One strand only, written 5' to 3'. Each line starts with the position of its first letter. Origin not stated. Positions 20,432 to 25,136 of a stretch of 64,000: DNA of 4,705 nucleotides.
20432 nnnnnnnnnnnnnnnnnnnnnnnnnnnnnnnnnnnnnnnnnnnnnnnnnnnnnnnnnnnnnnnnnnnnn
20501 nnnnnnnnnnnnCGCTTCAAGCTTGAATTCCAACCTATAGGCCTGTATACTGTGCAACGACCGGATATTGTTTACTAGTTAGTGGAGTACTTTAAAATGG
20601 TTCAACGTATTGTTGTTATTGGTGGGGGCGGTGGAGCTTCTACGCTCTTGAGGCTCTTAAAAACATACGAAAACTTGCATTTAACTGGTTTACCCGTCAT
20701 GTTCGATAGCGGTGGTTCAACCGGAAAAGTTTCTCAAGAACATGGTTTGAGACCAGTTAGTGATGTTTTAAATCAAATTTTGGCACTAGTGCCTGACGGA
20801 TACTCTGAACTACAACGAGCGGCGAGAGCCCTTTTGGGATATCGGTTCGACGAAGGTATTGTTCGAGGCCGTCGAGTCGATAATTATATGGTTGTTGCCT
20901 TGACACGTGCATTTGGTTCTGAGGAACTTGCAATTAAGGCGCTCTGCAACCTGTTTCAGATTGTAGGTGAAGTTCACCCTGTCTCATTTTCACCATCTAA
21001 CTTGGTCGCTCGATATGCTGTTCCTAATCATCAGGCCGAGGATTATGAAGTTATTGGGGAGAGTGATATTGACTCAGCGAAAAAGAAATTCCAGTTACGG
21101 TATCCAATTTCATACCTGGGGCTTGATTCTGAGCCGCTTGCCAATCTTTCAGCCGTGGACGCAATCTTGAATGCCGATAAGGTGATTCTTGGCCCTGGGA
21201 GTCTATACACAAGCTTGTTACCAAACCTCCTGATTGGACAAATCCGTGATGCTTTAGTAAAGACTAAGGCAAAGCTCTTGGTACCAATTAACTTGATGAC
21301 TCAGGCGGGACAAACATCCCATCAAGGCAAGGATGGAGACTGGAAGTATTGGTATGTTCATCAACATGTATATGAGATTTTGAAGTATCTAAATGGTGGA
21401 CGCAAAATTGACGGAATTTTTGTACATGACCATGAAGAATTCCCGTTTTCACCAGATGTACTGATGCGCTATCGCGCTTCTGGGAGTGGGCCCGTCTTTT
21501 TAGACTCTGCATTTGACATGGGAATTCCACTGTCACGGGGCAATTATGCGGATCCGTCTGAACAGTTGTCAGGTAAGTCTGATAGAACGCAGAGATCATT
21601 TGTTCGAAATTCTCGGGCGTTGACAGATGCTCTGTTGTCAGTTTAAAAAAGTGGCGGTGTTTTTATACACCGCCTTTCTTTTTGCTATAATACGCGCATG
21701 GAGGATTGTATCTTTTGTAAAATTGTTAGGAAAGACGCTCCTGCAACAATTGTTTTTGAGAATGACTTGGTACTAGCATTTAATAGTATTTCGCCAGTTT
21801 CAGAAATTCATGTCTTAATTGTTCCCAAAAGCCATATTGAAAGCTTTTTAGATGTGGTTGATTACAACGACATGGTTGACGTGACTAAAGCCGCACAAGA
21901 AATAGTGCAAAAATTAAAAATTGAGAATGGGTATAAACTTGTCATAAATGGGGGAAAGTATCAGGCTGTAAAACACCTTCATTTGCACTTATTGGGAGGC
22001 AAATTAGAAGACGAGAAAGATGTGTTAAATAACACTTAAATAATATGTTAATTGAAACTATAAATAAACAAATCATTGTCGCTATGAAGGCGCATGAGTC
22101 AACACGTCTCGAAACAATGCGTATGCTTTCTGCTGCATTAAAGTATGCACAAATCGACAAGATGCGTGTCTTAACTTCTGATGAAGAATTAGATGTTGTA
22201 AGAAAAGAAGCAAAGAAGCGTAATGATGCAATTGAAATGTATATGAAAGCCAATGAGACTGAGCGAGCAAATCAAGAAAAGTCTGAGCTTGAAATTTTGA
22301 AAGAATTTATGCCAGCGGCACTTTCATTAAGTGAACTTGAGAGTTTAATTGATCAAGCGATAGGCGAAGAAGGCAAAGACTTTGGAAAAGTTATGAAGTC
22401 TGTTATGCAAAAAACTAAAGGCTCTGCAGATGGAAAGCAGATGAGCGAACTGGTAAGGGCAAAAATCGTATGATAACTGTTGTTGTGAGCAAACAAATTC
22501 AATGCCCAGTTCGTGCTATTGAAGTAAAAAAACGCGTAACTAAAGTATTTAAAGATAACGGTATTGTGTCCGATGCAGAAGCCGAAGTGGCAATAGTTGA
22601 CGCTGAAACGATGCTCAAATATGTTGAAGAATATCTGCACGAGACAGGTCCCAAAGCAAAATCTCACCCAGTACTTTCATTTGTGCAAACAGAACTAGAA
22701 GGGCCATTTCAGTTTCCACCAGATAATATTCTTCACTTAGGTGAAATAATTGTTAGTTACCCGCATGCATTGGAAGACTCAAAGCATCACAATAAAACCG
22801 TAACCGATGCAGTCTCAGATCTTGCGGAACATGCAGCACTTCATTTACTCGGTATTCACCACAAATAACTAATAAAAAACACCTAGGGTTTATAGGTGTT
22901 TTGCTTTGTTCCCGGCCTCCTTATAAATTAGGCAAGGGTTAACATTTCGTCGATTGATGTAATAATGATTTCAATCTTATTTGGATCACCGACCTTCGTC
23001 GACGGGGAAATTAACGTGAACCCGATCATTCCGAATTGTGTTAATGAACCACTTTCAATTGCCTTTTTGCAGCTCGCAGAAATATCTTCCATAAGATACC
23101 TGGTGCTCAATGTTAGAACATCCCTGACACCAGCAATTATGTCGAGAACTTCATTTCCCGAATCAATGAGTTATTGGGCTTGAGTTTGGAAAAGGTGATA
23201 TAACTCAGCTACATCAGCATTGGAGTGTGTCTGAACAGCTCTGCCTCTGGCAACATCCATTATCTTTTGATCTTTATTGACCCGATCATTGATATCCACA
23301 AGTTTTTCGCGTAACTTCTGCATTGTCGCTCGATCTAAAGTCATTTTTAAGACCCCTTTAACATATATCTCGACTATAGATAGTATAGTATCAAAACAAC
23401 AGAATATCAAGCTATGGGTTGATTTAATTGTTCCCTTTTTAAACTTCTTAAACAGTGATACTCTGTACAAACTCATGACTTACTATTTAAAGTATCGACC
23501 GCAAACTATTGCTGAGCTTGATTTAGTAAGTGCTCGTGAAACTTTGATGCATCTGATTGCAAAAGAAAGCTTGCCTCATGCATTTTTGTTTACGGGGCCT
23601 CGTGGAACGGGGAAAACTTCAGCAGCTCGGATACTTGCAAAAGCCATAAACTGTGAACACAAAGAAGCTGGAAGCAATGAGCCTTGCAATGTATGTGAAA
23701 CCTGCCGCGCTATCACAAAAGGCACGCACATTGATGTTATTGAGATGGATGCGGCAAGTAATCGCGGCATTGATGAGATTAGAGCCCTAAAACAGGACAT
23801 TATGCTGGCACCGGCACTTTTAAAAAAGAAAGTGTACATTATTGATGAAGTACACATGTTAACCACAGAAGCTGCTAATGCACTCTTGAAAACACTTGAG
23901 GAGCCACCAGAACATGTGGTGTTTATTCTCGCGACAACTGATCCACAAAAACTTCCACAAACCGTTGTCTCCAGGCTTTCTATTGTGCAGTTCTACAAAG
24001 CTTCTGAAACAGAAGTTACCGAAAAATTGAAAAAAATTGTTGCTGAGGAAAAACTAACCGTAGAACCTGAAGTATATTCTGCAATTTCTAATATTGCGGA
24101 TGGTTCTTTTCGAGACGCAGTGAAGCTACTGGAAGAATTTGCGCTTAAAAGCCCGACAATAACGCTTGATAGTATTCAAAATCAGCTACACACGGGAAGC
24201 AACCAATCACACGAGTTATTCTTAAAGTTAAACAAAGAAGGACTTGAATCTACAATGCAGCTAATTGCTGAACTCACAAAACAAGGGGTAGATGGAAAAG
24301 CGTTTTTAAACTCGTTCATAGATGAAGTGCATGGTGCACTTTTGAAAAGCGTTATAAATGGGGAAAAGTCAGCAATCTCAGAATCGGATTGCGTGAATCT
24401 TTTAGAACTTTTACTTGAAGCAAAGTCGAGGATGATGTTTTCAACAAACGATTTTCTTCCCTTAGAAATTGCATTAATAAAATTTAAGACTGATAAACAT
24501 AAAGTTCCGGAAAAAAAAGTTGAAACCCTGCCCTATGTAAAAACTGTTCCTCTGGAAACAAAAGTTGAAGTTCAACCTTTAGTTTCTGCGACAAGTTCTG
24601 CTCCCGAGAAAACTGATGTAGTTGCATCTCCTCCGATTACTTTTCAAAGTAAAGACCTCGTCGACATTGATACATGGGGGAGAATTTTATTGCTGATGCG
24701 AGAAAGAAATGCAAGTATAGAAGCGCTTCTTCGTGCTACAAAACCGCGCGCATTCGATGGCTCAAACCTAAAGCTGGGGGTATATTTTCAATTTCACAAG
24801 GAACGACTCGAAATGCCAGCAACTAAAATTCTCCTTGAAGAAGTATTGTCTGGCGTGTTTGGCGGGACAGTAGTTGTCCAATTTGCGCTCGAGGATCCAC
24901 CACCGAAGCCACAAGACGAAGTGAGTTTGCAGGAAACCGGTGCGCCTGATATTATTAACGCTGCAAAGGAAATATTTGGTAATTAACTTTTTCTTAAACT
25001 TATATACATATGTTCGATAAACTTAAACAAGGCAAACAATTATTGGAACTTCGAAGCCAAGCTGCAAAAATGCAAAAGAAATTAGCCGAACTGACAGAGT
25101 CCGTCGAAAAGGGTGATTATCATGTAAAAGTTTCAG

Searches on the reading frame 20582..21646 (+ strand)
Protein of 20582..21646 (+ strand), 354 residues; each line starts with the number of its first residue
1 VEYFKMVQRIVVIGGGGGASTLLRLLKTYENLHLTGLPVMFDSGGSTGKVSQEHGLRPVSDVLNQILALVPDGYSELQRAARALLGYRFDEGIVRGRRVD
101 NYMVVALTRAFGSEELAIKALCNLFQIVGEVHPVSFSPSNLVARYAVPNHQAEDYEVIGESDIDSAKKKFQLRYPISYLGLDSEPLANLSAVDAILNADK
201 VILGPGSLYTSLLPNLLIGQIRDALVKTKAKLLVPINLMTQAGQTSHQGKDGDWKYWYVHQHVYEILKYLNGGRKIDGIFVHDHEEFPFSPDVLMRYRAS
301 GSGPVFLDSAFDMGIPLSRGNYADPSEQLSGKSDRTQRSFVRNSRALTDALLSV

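Call 62: search_protein_families(library=pfam, proteins=[window:20582-21646:+], max_evalue=0.00001)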
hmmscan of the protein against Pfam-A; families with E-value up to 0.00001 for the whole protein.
window:20582-21646:+ (354 aa): 1 family
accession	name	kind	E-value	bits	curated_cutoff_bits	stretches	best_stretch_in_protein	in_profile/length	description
PF01933.23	CofD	-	1.3e-51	175.9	30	1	10-309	1-274/290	2-phospho-L-lactate transferase CofD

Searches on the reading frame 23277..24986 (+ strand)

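Call 62: search_protein_families(library=pfam, proteins=[window:23277-24986:+], max_evalue=0.00001)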
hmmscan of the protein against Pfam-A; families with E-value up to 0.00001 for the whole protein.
window:23277-24986:+ (569 aa): 8 families
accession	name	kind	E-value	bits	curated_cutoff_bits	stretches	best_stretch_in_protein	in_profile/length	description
PF13177.12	DNA_pol3_delta2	-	4.7e-43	147.4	27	1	88-241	7-159/161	DNA polymerase III, delta subunit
PF00004.35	AAA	-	1.9e-13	51.4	21.2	1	104-238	2-127/131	ATPase family associated with various cellular activities (AAA)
PF07728.20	AAA_5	-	2.7e-07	31.1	22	1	103-210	2-93/139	AAA domain (dynein-related subfamily)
PF13401.12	AAA_22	-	7.3e-07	30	27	1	104-220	9-122/130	AAA domain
PF22608.2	DNAX_ATPase_lid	-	1.7e-06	28.1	27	1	247-285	2-40/49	DNA polymerase III clamp loader subunit, ATPase lid domain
PF13604.12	AAA_30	-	1.8e-06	28.3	27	1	103-285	21-180/191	AAA domain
PF20964.2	DnaX_C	-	1.8e-06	28.3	26.2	1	465-539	14-88/113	DNA polymerase III subunit tau, C-terminal domain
PF13245.12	AAA_19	-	9.9e-06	26.2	25.1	0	101-217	12-123/134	AAA domain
